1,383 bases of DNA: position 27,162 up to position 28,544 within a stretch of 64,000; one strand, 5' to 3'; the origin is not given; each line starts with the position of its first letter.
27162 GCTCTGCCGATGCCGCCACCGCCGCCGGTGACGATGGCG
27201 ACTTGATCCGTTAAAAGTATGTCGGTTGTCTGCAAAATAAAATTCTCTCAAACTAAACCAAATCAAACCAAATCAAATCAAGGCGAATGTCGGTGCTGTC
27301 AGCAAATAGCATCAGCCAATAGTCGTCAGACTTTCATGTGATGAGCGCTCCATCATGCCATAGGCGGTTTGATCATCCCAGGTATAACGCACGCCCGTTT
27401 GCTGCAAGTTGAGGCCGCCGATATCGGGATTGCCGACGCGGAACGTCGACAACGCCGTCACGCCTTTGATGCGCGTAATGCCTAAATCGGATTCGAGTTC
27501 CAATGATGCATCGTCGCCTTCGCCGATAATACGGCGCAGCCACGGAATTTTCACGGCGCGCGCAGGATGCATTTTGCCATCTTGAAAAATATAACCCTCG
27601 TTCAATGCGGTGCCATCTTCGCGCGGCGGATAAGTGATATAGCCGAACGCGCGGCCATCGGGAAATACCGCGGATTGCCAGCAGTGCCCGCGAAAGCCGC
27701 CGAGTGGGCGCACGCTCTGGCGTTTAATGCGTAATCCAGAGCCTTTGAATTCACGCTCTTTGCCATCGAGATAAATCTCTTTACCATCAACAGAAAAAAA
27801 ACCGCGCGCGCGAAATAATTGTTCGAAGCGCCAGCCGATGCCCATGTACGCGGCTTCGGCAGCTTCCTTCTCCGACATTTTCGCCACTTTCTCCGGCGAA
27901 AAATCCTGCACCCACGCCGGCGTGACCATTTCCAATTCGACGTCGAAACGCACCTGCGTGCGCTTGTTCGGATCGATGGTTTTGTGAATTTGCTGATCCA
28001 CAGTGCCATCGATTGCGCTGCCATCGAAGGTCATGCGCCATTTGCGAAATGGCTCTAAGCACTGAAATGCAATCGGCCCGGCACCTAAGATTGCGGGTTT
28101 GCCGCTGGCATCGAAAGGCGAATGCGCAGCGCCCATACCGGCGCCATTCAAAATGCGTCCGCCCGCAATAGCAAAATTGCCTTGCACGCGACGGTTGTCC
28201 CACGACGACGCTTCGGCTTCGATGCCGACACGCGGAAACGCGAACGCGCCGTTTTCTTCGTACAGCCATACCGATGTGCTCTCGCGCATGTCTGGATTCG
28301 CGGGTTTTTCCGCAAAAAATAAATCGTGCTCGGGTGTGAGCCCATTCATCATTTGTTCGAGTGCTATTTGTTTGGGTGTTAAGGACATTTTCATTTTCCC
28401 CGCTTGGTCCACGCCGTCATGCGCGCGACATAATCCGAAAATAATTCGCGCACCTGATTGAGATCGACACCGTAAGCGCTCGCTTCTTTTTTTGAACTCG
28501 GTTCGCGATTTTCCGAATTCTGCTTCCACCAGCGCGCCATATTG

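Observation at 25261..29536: Sulfotransferase - unknown protein - SDR - F420-type LLM - micro-ORF operon: candidate F420-linked tailoring pathway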

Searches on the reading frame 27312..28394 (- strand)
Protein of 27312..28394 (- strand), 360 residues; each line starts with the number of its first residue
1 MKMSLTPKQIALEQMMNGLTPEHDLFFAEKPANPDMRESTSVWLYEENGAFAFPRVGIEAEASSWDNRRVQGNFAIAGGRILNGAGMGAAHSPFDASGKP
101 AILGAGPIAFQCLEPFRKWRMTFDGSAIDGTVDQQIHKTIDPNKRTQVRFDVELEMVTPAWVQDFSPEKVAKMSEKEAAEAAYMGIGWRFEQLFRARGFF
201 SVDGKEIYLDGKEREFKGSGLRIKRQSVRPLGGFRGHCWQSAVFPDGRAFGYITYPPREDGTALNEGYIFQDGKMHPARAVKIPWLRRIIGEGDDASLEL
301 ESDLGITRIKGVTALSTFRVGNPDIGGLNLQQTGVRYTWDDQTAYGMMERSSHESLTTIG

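Call 3: search_protein_families(library=pfam, proteins=[window:27312-28394:-], max_evalue=0.01)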
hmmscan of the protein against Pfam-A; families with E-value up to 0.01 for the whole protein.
window:27312-28394:- (360 aa): 1 family
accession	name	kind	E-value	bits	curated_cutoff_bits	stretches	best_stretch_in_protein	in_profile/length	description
PF23212.2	DUF7064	-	2.1e-06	28.5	24.7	1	234-352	5-124/126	Domain of unknown function (DUF7064)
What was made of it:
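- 27312..28394 (-): DUF7064 protein (360 aa), a two-domain beta fold. Remote relative of 25-phosphosteroid lyase and candidate sulfate-ester C-O lyase. Pfam DUF7064, 28.5 bits (call 3).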

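Call 4: search_protein_families(library=ncbifam, proteins=[window:27312-28394:-], max_evalue=0.01)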
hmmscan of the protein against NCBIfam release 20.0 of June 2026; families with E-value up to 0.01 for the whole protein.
window:27312-28394:- (360 aa): 1 family
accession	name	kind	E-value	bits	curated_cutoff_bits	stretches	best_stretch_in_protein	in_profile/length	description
NF053593.1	Rv3169_fam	subfamily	4.4e-05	22.7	150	0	100-210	81-164/351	Rv3169 family protein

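Call 9: find_homologous_proteins(query=window:27312-28394:-, max_evalue=0.001)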
Query window:27312-28394:- (360 aa): 1927 proteins with E <= 0.001 among 3955 candidates; the best 120 are listed.
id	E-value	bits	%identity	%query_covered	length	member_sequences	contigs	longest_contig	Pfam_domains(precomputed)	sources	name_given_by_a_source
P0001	1.6e-214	730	88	99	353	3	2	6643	-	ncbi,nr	ncbi:MAG TPA: hypothetical protein VFM32_02560 [Spongiibacteraceae bacterium]|nr:hypothetical protei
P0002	7.2e-207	704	86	98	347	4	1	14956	PF23212.3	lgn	-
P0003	5.5e-203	692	85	98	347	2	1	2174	PF23212.3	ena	-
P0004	1.0e-202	691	85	97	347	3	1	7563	PF23212.3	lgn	-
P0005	1.6e-202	690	85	98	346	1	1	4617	PF23212.3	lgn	-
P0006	8.3e-201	685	85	97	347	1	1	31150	PF23212.3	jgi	jgi:hypothetical protein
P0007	3.9e-200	682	85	97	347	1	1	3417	PF23212.3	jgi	-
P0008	9.9e-200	681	84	97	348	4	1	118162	PF23212.3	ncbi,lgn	-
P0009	1.3e-199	681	84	97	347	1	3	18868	PF23212.3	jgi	-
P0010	1.6e-199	680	84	97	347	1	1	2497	PF23212.3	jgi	-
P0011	4.8e-198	675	83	98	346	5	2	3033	PF23212.3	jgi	-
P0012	1.1e-197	674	82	98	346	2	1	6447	-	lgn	-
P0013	7.5e-197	672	83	96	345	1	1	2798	PF23212.3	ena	-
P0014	2.6e-195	666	81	98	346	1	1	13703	PF23212.3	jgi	-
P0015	4.1e-193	659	81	98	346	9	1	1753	PF23212.3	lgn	-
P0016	6.6e-193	659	81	98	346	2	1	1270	PF23212.3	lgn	-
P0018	1.1e-191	654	80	98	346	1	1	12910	PF23212.3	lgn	-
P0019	1.2e-191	654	81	98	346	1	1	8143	PF23212.3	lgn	-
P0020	1.8e-191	654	79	98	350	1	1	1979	PF23212.3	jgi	jgi:hypothetical protein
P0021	8.9e-191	652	81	96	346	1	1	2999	PF23212.3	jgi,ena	-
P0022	9.6e-191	651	79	98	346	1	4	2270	PF23212.3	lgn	-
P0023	9.6e-190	648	80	98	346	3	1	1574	PF23212.3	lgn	-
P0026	4.3e-189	646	79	99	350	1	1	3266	PF23212.3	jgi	jgi:hypothetical protein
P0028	2.8e-188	643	83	93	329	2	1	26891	PF23212.3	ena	-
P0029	8.5e-186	635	77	99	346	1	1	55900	PF23212.3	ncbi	-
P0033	6.3e-185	632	76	99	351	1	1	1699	PF23212.3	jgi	jgi:hypothetical protein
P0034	2.3e-184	630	84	90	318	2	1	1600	PF23212.3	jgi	-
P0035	7.8e-184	629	77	99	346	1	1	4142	PF23212.3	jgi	jgi:hypothetical protein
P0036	9.0e-183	625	77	98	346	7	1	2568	PF23212.3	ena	-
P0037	5.4e-182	623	76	99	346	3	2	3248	PF23212.3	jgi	-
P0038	7.7e-181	619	76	98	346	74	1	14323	PF23212.3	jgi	jgi:hypothetical protein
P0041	6.7e-179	612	76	96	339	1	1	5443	PF23212.3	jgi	jgi:hypothetical protein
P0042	2.3e-178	611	74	98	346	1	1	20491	PF23212.3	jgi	jgi:hypothetical protein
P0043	5.2e-177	606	73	98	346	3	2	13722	PF23212.3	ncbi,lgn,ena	-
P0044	2.4e-175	601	73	99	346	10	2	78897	PF23212.3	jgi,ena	-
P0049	1.2e-170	585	73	95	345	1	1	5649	PF23212.3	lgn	-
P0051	3.7e-170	584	71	98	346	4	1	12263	PF23212.3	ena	-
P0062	3.9e-165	567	70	99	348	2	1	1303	PF23212.3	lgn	-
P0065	7.3e-164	563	69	97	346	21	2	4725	PF23212.3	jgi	jgi:hypothetical protein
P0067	2.1e-162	558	71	95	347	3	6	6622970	PF23212.3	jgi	jgi:hypothetical protein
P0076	3.3e-159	548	70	95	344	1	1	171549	PF23212.3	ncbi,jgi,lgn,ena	-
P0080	1.2e-158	546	69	98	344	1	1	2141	PF23212.3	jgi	jgi:hypothetical protein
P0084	3.0e-158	544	69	96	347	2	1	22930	PF23212.3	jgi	jgi:hypothetical protein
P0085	4.9e-158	544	67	99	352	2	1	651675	-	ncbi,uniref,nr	ncbi:hypothetical protein LWE61_02645 [Sphingobium sufflavum]|uniref:hypothetical protein n=1 Tax=Sp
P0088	8.3e-158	543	68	97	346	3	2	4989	PF23212.3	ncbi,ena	-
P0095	2.6e-156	538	66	97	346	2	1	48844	PF23212.3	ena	-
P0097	8.2e-156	536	65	100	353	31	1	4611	PF23212.3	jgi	jgi:hypothetical protein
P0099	9.6e-156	536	66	97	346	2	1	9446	PF23212.3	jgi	jgi:hypothetical protein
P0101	1.8e-155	535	66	99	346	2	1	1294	PF23212.3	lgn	-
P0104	6.5e-155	534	68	95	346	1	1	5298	PF23212.3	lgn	-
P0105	1.8e-154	532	67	95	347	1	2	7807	PF23212.3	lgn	-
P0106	2.3e-154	532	65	97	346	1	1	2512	PF23212.3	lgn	-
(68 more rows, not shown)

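Call 10: search_solved_structures(query=window:27312-28394:-, max_evalue=1)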
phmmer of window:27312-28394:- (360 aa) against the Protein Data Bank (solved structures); distinct sequences matched with E-value up to 1: 1.
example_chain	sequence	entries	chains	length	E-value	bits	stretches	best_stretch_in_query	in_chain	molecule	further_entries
7yfz_X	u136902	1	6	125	0.95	11.4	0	279-330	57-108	Pam3 sheath initiator gp21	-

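Call 14: find_related_loci(query=A1, collection=genome_contigs, flank=10000)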
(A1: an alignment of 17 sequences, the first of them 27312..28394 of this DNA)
Query A1 (360 aa) in genome_contigs; peptide patterns used: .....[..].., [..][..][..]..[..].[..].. (x = any residue, [..] = any of these).
148 stretches matched a pattern; 83 encode a relative of the query (tblastn E <= 1e-3); the best 80 are kept; 80 distinct loci.
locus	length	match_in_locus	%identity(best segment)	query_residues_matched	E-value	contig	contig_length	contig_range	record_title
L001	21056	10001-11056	84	1-359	0e+0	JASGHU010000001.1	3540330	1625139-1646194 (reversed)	MAG: Spongiibacteraceae bacterium isolate 5N210 JMF-2111-06-0005.ont.bin.210_0, whole genome shotgun sequence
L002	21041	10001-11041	83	1-359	0e+0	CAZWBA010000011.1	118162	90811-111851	MAG TPA_asm: uncultured Verrucomicrobiaceae bacterium isolate SRP344714_co2_437 genome assembly, contig: NODE_321_length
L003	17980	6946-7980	77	9-360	0e+0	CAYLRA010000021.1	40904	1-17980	MAG TPA_asm: uncultured Verrucomicrobiaceae bacterium isolate SRP344714_co2_406 genome assembly, contig: NODE_2270_lengt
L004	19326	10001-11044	77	1-360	0e+0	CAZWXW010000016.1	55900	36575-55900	MAG TPA_asm: uncultured Verrucomicrobiaceae bacterium isolate SRP344714_co2_330 genome assembly, contig: NODE_1297_lengt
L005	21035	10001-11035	76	9-360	0e+0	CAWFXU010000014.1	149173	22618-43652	MAG: uncultured Gammaproteobacteria bacterium isolate MFD00905.bin.3.260 genome assembly, contig: contig_37578, whole ge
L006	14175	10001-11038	77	3-360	0e+0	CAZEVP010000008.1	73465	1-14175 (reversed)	MAG TPA_asm: uncultured Verrucomicrobiaceae bacterium isolate SRP344714_co1_108 genome assembly, contig: NODE_800_length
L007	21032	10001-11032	76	10-360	0e+0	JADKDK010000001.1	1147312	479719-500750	MAG: Gammaproteobacteria bacterium isolate OdNW_18-Q3-R42-56_BATAC.277 tig00000327-10-11441910, whole genome shotgun seq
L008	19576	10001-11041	75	2-360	0e+0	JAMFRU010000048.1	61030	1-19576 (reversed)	MAG: Acidocella sp. isolate NGEE_A_bin42 k127_586655, whole genome shotgun sequence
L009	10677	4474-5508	73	9-360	1e-180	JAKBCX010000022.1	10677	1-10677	MAG: Proteobacteria bacterium isolate ZJ7.bin6 NODE_7081_length_10677_cov_5.715829, whole genome shotgun sequence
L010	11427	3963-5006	71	1-360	8e-176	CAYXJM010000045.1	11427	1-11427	MAG TPA_asm: uncultured Klebsiella sp. isolate SRP173033_co2_72 genome assembly, contig: NODE_2972_length_11427_cov_15.7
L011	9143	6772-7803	70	10-360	1e-172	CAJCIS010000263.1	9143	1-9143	Acidobacteria bacterium isolate BOG_genome_mining.39 genome assembly, contig: k141_5550367, whole genome shotgun sequenc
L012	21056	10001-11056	67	3-360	2e-163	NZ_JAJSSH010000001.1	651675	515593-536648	Sphingobium sufflavum strain HL-25 Scaffold1_1, whole genome shotgun sequence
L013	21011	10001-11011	70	18-360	5e-163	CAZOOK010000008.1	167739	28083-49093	MAG TPA_asm: uncultured Salinisphaerales bacterium isolate binchicken_co50_365 genome assembly, contig: NODE_43_length_1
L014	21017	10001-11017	68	15-360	2e-161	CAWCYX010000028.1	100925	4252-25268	MAG: uncultured Gammaproteobacteria bacterium isolate MFD09671.bin.1.115 genome assembly, contig: contig_91839, whole ge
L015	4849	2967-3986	68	15-360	7e-164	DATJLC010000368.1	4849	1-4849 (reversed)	MAG TPA_asm: Sphingobium sp. isolate SMAG_U15609 k141_136655, whole genome shotgun sequence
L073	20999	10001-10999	47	15-352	1e-91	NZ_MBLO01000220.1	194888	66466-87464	Pseudofrankia sp. BMG5.36 contig_44, whole genome shotgun sequence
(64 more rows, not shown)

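Call 17: find_encoding_contigs(protein=window:27312-28394:-, flank=10000, max_places=3)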
Protein window:27312-28394:- (360 aa): 3 contigs read that carry it; 1 place shown.
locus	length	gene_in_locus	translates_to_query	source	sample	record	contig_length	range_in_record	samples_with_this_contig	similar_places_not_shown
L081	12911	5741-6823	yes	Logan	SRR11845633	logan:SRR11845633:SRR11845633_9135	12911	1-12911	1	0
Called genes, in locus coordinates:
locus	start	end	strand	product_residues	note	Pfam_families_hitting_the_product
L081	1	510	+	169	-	?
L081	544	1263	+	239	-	-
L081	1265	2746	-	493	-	PF00370:FGGY_N, PF02782:FGGY_C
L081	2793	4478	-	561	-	-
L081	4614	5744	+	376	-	PF00685:Sulfotransfer_1, PF13469:Sulfotransfer_3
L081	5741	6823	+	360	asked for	PF23212:DUF7064 (weak)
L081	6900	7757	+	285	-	PF00106:adh_short, PF08659:KR, PF13561:adh_short_C2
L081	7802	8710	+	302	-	PF00296:Bac_luciferase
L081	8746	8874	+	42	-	-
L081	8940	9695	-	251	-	PF00106:adh_short, PF08659:KR, PF13561:adh_short_C2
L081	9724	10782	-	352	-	PF00296:Bac_luciferase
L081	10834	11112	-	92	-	PF03626:COX4_pro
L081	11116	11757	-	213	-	PF00510:COX3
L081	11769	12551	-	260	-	-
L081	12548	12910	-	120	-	?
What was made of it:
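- An automatic gene caller called it (call 17).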

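Call 18: find_encoding_contigs(protein=P0029, flank=10000, max_places=2)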
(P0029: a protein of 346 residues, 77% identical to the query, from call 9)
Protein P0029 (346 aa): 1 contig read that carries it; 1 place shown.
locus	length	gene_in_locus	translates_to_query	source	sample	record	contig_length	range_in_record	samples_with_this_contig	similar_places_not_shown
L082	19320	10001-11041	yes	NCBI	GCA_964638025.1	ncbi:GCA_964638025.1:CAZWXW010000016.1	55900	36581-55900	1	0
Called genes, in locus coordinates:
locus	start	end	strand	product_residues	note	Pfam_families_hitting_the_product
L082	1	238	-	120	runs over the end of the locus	-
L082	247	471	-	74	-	PF12441:CopG_antitoxin, PF14384:BrnA_antitoxin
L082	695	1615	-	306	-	PF00106:adh_short, PF13561:adh_short_C2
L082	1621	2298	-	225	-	PF03807:F420_oxidored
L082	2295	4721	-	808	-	PF04055:Radical_SAM, PF19288:CofH_C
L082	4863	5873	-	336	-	PF00296:Bac_luciferase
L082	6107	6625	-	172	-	PF01047:MarR, PF12802:MarR_2, PF13463:HTH_27 (weak)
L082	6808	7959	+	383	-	PF13469:Sulfotransfer_3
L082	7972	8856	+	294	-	PF00106:adh_short, PF08659:KR, PF13561:adh_short_C2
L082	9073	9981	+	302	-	PF00296:Bac_luciferase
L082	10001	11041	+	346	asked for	PF23212:DUF7064 (faint)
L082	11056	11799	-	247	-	PF00561:Abhydrolase_1, PF12697:Abhydrolase_6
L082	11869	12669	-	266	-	PF00106:adh_short, PF08659:KR, PF13561:adh_short_C2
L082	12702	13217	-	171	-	PF13577:SnoaL_4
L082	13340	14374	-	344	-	PF08240:ADH_N, PF00107:ADH_zinc_N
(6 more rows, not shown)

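Call 19: find_encoding_contigs(protein=P0085, flank=10000, max_places=2)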
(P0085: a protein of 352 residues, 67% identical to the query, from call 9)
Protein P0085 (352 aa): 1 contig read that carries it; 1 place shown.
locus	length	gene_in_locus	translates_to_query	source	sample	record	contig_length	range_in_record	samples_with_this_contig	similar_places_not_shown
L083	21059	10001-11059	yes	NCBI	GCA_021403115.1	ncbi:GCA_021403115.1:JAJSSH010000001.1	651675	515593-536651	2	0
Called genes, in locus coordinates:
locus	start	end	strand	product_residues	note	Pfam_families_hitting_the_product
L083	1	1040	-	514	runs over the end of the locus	PF13518:HTH_28 (faint), PF13551:HTH_29 (faint), PF00440:TetR_N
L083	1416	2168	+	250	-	PF00106:adh_short, PF08659:KR, PF13561:adh_short_C2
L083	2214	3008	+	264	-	PF00106:adh_short, PF08659:KR, PF13561:adh_short_C2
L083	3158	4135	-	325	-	PF00478:IMPDH (weak), PF03060:NMO, PF00478:IMPDH (weak)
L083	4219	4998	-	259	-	PF00378:ECH_1, PF16113:ECH_2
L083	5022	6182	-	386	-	PF00108:Thiolase_N, PF22691:Thiolase_C_1 (faint), PF00109:ketoacyl-synt (weak), PF02803:Thiolase_C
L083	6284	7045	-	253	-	PF00106:adh_short, PF13561:adh_short_C2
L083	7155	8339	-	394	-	PF00108:Thiolase_N, PF02803:Thiolase_C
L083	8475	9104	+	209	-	PF00440:TetR_N, PF17932:TetR_C_24, PF21351:TetR_C_41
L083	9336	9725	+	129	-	PF09917:DUF2147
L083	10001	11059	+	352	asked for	-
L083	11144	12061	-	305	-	PF00296:Bac_luciferase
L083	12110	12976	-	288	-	PF00106:adh_short, PF08659:KR, PF13561:adh_short_C2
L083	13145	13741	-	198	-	PF01983:CofC, PF12804:NTP_transf_3 (weak)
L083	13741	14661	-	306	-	PF01933:CofD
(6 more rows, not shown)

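Call 34: predict_structure(alignment_id=A2)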
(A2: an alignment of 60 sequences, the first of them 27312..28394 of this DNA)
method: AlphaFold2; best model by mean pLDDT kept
length: 360 residues; sequences in the alignment: 60
mean_pLDDT: 93.6   pTM: 0.91
mean pLDDT of the five models: 93.6, 92.1, 90.9, 90.1, 89.4
residues with pLDDT >= 90: 309; 70-90: 34; 50-70: 12; < 50: 5
segments of 3 or more residues with pLDDT < 50: 1-5
pLDDT, mean of each block of 10 residues (from residue 1): 56 96 98 96 96 97 97 96 97 98 98 98 98 96 97 98 95 90 91 97 77 80 92 86 98 93 94 97 97 97 98 96 88 98 98 93
secondary structure, 60 per line:
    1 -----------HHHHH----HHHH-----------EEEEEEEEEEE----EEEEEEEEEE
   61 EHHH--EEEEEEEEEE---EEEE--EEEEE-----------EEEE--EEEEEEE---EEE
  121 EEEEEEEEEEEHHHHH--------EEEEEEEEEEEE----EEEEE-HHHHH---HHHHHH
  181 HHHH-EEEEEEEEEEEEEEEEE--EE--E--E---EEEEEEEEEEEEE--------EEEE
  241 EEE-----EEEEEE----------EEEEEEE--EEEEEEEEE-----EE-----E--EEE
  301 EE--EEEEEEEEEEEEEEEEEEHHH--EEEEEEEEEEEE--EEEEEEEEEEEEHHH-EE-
elements in order: H12-16 H21-24 E36-46 E51-61 E67-76 E80-83 E86-90 E102-105 E108-114 E118-131 H132-136 E145-156 E161-165 H167-171 H175-184 E186-202 E216-228 E237-243 E249-254 E265-271 E274-282 E298-302 E305-322 E328-339 E342-353
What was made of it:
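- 27312..28394 (-): AF2 pLDDT 93.6 (call 34).
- On 25-phosphosteroid lyase-like C-O lyase (AttH-like fold): Model pLDDT 93.6 (call 34).
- The AF2 model has pLDDT 93.6 (call 34).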

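Call 38: fold_search(model_id=the predicted structure, library=pdb)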
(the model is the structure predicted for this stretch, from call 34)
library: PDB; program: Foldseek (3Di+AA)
matches with E <= 10: 904; with E <= 0.001: 25
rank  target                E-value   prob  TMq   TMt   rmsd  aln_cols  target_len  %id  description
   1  9g4c_B                1.3e-10  1.00  0.60  0.60   6.2       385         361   15  25-phosphosteroid lyase + phosphate + desmost-1,4-diene-3-one (released 2026-01-28)
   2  9g4c_A                2.2e-10  1.00  0.61  0.61   5.4       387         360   14  25-phosphosteroid lyase + phosphate + desmost-1,4-diene-3-one (released 2026-01-28)
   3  9fzn_A                2.6e-10  1.00  0.60  0.60   5.4       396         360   15  25-phosphosteroid lyase (25-PSL) (released 2026-01-14)
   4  9g2i_A                3.2e-10  1.00  0.61  0.61   5.5       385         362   15  25-phosphosteroid lyase + phosphate (released 2026-01-21)
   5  2ich_A                4.8e-09  1.00  0.53  0.58   7.4       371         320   12  CRYSTAL STRUCTURE OF A PUTATIVE ATTH (NE1406) FROM NITROSOMONAS EUROPAEA AT 2.00 A RESOLUTION (released 2006-10-03)
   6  2ich_B                1.6e-08  1.00  0.51  0.55   6.5       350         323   11  CRYSTAL STRUCTURE OF A PUTATIVE ATTH (NE1406) FROM NITROSOMONAS EUROPAEA AT 2.00 A RESOLUTION (released 2006-10-03)
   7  6kaw                  2.9e-08  1.00  0.49  0.47   9.3       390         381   12  Crystal structure of CghA (released 2020-06-24)
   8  7e5u_C                3.6e-08  1.00  0.50  0.48  10.0       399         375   12  Crystal structure of Phm7 (released 2021-06-30)
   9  6kbc                  3.7e-08  1.00  0.51  0.49   8.3       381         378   11  Crystal structure of CghA with Sch210972 (released 2020-06-24)
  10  7dmo_F                3.9e-08  1.00  0.50  0.49   9.8       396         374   12  Crystal structures of two pericyclases catalyzing [4+2] cycloadditions (released 2021-10-06)
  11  7e5v_C                4.6e-08  1.00  0.50  0.48   9.6       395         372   13  Crystal structure of Phm7 in complex with inhibitor (released 2021-06-30)
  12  7dmo_C                6.5e-08  1.00  0.48  0.47  10.2       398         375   12  Crystal structures of two pericyclases catalyzing [4+2] cycloadditions (released 2021-10-06)
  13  7e5u_A                6.8e-08  1.00  0.45  0.43  11.8       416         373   12  Crystal structure of Phm7 (released 2021-06-30)
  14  7e5v_A                7.9e-08  1.00  0.51  0.49   9.5       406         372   13  Crystal structure of Phm7 in complex with inhibitor (released 2021-06-30)
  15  7dmn                  8.4e-08  1.00  0.50  0.49   8.5       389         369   12  Crystal structure of two pericyclases catalyzing [4+2] cycloaddition (released 2021-10-06)
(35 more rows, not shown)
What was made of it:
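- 27312..28394 (-): Foldseek top hits are 25-PSL, E 1e-10, TM 0.60 (call 38).
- On 25-phosphosteroid lyase-like C-O lyase (AttH-like fold): These are the top four hits (call 38).
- Closest known: AttH-like fold enzymes: NE1406 AttH. Same: Same overall fold, Foldseek E 5e-9 to 5e-6 (call 38).
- These rank ahead of AttH, Diels-Alderases and kievitone hydratase (call 38). The same fold includes kievitone hydratase and pericyclases (call 38).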
